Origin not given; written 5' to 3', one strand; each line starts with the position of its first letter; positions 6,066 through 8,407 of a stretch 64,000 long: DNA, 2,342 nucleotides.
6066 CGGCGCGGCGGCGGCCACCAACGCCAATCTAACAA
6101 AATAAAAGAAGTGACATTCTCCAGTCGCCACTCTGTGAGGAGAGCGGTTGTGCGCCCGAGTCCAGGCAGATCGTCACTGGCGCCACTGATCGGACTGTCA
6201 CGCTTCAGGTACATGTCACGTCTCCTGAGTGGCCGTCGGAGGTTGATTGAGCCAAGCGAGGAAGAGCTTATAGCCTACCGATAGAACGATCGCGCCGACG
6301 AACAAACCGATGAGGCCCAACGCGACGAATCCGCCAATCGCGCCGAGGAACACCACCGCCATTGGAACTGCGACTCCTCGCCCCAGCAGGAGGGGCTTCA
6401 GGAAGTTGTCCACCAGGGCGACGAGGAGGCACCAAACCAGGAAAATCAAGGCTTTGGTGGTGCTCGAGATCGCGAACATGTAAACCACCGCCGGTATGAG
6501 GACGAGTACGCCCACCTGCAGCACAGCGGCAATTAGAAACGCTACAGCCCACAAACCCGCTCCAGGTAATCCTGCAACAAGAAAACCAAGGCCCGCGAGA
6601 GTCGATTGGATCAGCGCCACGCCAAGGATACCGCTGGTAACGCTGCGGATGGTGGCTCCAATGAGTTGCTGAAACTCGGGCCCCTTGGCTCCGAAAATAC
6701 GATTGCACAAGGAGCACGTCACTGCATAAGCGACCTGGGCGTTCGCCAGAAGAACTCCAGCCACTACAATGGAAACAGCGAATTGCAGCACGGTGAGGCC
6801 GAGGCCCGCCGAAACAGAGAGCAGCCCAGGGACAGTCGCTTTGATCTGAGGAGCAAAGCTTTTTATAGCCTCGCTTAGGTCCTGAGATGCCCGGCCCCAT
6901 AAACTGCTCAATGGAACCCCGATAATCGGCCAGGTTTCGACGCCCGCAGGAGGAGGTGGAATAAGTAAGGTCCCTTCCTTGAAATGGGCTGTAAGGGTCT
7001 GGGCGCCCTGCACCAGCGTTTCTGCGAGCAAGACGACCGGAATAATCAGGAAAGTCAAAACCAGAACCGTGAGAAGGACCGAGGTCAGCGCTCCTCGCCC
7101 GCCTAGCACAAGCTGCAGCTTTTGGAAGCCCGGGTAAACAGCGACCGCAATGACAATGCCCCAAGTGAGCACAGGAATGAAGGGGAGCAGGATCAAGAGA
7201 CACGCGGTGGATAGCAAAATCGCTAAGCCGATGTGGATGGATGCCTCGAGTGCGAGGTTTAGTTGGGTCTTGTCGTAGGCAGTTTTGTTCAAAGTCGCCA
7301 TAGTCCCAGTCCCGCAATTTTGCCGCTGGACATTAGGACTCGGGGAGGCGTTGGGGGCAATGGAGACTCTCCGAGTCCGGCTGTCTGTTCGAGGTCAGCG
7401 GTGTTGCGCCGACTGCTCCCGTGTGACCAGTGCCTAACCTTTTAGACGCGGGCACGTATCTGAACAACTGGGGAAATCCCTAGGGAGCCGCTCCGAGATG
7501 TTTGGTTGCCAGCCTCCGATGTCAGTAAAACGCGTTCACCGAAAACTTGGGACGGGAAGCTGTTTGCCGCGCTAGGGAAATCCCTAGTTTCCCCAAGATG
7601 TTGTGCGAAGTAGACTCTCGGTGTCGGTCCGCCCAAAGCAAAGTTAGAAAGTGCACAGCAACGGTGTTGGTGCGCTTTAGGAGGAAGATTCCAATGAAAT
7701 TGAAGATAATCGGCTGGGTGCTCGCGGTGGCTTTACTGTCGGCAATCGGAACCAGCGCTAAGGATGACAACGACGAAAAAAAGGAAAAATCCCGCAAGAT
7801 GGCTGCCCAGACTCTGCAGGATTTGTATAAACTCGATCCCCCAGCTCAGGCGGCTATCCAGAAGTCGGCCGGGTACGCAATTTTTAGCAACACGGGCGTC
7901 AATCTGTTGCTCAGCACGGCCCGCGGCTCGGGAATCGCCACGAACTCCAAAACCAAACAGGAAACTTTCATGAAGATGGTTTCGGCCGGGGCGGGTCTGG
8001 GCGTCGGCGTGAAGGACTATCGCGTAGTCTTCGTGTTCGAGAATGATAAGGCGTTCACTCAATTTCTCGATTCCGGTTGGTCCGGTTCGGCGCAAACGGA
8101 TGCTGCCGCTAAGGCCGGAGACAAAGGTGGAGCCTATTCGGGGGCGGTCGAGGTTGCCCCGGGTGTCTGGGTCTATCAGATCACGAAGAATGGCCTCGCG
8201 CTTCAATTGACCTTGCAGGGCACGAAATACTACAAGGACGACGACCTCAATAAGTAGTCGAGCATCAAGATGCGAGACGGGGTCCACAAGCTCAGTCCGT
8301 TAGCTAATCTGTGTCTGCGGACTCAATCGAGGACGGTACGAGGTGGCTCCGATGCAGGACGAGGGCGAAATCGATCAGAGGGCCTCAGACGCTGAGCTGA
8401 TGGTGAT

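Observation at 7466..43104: Twelve copies of a 20-bp palindrome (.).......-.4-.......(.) define a putative island-wide regulon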

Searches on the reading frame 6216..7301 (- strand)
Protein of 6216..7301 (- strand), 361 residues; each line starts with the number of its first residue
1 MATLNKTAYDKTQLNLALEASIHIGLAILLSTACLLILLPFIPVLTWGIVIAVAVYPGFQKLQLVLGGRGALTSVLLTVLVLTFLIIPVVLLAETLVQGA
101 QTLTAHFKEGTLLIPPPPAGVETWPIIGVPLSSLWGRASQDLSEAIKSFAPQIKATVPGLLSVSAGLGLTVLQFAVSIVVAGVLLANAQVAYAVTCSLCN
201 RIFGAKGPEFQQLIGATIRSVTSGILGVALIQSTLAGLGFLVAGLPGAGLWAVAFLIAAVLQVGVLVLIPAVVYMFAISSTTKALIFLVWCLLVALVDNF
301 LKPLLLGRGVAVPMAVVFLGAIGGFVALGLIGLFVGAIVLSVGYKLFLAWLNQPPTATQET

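Call 7: search_protein_families(library=pfam, proteins=[window:6216-7301:-])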
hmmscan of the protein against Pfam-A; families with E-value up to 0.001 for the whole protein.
window:6216-7301:- (361 aa): 1 family
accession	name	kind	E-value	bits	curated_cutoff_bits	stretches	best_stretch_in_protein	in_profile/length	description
PF01594.21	AI-2E_transport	-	2.2e-24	86.7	34.3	1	26-350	2-326/327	AI-2E family transporter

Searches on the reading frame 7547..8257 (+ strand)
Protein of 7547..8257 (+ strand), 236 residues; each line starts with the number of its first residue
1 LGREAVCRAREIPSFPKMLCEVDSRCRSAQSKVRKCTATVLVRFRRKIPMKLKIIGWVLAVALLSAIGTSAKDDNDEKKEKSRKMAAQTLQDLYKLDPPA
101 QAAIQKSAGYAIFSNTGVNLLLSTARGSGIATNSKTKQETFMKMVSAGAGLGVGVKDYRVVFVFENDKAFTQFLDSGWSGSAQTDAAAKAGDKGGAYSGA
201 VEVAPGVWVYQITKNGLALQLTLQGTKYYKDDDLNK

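Call 7: search_protein_families(library=pfam, proteins=[window:7547-8257:+])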
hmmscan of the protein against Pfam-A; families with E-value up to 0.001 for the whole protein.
window:7547-8257:+ (236 aa): 1 family
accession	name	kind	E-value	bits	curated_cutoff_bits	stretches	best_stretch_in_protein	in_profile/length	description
PF04366.17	Ysc84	-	4e-08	33.5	25.1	1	147-236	3-93/127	Las17-binding protein actin regulator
